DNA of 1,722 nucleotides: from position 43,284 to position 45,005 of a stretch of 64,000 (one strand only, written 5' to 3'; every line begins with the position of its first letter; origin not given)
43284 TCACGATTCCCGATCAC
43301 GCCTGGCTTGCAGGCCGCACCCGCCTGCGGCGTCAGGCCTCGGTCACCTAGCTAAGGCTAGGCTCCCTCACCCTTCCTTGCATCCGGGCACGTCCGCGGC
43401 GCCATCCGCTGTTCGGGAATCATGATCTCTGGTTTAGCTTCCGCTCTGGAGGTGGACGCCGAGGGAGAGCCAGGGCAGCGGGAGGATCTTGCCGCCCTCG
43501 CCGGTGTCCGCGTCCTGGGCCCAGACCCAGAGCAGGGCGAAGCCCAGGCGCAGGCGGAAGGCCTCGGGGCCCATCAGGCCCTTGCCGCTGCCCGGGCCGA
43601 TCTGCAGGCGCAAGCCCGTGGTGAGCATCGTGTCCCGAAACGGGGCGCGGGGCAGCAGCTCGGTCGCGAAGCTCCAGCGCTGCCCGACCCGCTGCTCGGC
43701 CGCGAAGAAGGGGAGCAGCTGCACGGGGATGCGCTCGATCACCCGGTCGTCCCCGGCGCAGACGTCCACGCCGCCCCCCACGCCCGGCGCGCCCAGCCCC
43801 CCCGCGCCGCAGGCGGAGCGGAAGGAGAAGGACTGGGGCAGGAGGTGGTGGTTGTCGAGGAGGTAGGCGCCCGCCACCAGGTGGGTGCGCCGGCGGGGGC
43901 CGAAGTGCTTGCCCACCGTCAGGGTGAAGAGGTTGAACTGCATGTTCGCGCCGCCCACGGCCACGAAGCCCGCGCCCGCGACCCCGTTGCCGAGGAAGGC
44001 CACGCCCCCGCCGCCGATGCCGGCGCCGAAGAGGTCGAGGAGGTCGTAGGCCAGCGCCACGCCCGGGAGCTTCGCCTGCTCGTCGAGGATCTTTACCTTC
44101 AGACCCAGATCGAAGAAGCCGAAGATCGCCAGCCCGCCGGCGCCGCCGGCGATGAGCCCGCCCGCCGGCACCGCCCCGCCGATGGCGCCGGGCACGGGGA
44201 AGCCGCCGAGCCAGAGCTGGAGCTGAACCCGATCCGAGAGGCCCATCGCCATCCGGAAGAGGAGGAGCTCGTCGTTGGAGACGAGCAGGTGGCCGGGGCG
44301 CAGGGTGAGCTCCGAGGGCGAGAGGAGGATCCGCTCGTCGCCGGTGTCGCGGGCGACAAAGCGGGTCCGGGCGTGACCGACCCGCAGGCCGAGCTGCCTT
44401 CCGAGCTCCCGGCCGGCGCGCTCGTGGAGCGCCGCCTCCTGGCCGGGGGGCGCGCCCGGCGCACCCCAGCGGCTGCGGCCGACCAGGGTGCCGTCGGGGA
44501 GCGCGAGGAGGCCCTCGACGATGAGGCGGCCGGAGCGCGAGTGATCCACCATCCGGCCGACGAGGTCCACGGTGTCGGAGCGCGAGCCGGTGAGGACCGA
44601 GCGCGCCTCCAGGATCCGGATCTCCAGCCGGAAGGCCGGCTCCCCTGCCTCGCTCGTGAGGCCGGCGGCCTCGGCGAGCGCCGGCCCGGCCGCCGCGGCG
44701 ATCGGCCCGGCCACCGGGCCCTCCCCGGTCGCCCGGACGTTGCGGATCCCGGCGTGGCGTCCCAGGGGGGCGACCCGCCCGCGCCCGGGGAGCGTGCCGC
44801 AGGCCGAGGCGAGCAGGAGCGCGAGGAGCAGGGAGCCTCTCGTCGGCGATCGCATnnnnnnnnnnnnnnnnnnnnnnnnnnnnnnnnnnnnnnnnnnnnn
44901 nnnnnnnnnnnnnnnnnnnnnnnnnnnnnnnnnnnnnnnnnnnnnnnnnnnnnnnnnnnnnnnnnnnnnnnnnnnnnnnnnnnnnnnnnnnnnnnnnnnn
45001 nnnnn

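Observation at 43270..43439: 170-bp MITE-like element with 28-bp terminal inverted repeats that supplies the stop codons of two convergent genes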

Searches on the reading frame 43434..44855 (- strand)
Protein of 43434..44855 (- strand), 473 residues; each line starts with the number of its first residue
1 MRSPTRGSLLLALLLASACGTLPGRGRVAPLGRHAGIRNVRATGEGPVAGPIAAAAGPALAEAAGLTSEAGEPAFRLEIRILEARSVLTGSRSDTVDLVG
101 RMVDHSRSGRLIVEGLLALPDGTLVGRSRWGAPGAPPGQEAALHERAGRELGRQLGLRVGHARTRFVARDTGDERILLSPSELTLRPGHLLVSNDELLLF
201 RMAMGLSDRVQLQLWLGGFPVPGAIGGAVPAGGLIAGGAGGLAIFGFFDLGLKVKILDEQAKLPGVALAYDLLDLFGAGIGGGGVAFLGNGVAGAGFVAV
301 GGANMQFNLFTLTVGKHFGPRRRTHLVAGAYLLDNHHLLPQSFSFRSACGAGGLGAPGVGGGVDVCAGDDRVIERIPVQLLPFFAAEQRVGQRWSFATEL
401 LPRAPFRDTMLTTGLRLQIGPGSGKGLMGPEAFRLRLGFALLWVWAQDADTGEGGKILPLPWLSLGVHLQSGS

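Call 10: search_protein_families(library=pfam, proteins=[window:43434-44855:-])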
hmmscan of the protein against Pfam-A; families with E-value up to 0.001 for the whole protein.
window:43434-44855:- (473 aa): 0 families

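Call 18: find_homologous_proteins(query=window:43437-44855:-)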
Query window:43437-44855:- (473 aa): 35 proteins with E <= 0.001 among 8000 candidates.
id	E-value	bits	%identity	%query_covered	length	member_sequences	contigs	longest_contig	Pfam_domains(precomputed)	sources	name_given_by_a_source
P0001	0.0e+0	1027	100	100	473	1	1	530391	-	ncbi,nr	ncbi:MAG: hypothetical protein P1V51_01360 [Deltaproteobacteria bacterium]|nr:hypothetical protein [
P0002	2.2e-189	649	68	95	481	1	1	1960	-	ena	-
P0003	1.1e-180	620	65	98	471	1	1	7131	-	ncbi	-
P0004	1.2e-107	379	45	97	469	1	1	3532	-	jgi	jgi:hypothetical protein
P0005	4.0e-100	354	47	87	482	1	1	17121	-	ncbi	-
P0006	5.0e-90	321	42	98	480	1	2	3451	-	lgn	-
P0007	9.5e-89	317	41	93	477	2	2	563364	-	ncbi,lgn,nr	ncbi:hypothetical protein ATI61_109401 [Archangium gephyra]|nr:hypothetical protein ATI61_109401 [Ar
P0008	3.5e-87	312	42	93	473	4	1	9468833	-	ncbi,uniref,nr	ncbi:hypothetical protein [Archangium primigenium]|uniref:hypothetical protein n=1 Tax=[Archangium] 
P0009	5.1e-87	311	41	97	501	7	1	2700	-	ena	-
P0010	1.0e-86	310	46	77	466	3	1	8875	-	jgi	jgi:hypothetical protein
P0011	2.2e-86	309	43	84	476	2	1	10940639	-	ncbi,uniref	ncbi:hypothetical protein ACN28I_27400 [Archangium gephyra]|uniref:hypothetical protein n=1 Tax=Arch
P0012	1.8e-85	306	41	93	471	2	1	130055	-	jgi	jgi:hypothetical protein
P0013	6.3e-85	304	42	84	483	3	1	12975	-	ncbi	ncbi:MAG: hypothetical protein ABJA82_04595 [Myxococcales bacterium]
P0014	2.6e-84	302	40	97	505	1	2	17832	-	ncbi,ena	-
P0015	6.0e-83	298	43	91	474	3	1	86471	-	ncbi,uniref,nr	ncbi:hypothetical protein [Archangium lipolyticum]|uniref:hypothetical protein n=1 Tax=Archangium li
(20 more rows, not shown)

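Call 19: find_encoding_contigs(protein=P0003, flank=6000, max_places=3)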
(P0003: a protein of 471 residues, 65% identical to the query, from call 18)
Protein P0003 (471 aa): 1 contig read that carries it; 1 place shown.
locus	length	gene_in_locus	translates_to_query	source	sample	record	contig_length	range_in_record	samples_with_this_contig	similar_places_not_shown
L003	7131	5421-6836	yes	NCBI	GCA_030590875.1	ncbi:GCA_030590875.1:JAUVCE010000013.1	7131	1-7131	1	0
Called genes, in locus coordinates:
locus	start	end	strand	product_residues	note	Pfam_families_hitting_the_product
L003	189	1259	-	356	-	PF24695:PITM1-3, PF08235:LNS2 (faint), PF24694:LNS2_PITM1-3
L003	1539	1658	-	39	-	-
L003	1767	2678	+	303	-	PF13452:FAS1_DH_region (faint), PF01575:MaoC_dehydratas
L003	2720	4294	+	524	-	PF05199:GMC_oxred_C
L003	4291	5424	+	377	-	-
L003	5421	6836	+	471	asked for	-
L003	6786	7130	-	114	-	?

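Call 20: find_encoding_contigs(protein=P0002, flank=3000, max_places=3)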
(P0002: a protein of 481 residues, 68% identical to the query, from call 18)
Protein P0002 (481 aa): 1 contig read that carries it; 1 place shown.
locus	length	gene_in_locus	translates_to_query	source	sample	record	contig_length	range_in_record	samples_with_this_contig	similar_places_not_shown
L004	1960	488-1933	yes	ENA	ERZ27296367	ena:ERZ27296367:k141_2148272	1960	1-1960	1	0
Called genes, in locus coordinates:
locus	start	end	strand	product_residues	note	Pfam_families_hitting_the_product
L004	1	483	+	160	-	?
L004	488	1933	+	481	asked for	-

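Call 21: find_encoding_contigs(protein=P0005, flank=6000, max_places=3)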
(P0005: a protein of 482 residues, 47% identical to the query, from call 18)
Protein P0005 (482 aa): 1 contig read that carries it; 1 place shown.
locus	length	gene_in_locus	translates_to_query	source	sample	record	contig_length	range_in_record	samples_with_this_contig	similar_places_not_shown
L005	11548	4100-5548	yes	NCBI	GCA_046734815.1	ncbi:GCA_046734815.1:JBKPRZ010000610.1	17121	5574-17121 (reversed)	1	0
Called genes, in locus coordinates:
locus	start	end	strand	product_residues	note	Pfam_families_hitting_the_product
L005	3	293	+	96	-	?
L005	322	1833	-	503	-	PF07995:GSDH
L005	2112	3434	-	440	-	-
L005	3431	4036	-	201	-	PF00578:AhpC-TSA, PF08534:Redoxin, PF13905:Thioredoxin_8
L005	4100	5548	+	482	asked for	-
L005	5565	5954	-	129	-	PF00903:Glyoxalase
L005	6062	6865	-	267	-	PF20240:DUF6597, PF12833:HTH_18, PF00165:HTH_AraC (weak)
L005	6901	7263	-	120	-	PF00903:Glyoxalase (weak), PF18029:Glyoxalase_6 (faint)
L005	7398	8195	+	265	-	PF12146:Hydrolase_4, PF00561:Abhydrolase_1, PF12697:Abhydrolase_6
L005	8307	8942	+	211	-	PF07719:TPR_2 (faint), PF13432:TPR_16 (weak)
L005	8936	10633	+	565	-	-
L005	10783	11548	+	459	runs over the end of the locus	-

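Call 55: find_encoding_contigs(protein=P0001, flank=10000, max_places=3)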
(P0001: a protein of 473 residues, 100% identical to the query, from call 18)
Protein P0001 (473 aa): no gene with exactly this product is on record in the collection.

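Call 82: list_cluster_members(proteins=[P0001, P0036])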
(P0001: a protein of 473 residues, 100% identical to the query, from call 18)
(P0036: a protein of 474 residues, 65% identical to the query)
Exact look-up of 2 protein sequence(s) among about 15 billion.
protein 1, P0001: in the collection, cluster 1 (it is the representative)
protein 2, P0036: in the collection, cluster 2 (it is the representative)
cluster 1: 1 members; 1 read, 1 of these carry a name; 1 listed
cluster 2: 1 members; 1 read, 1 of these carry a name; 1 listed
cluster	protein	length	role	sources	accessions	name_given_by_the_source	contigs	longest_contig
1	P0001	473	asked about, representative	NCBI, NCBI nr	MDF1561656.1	MAG: hypothetical protein P1V51_01360 [Deltaproteobacteria bacterium] | hypothetical protein [Deltaproteobacteria bacterium]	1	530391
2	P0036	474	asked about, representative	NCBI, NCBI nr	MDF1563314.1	MAG: aldehyde dehydrogenase family protein [Deltaproteobacteria bacterium] | aldehyde dehydrogenase family protein [Deltaproteobacteria bacterium]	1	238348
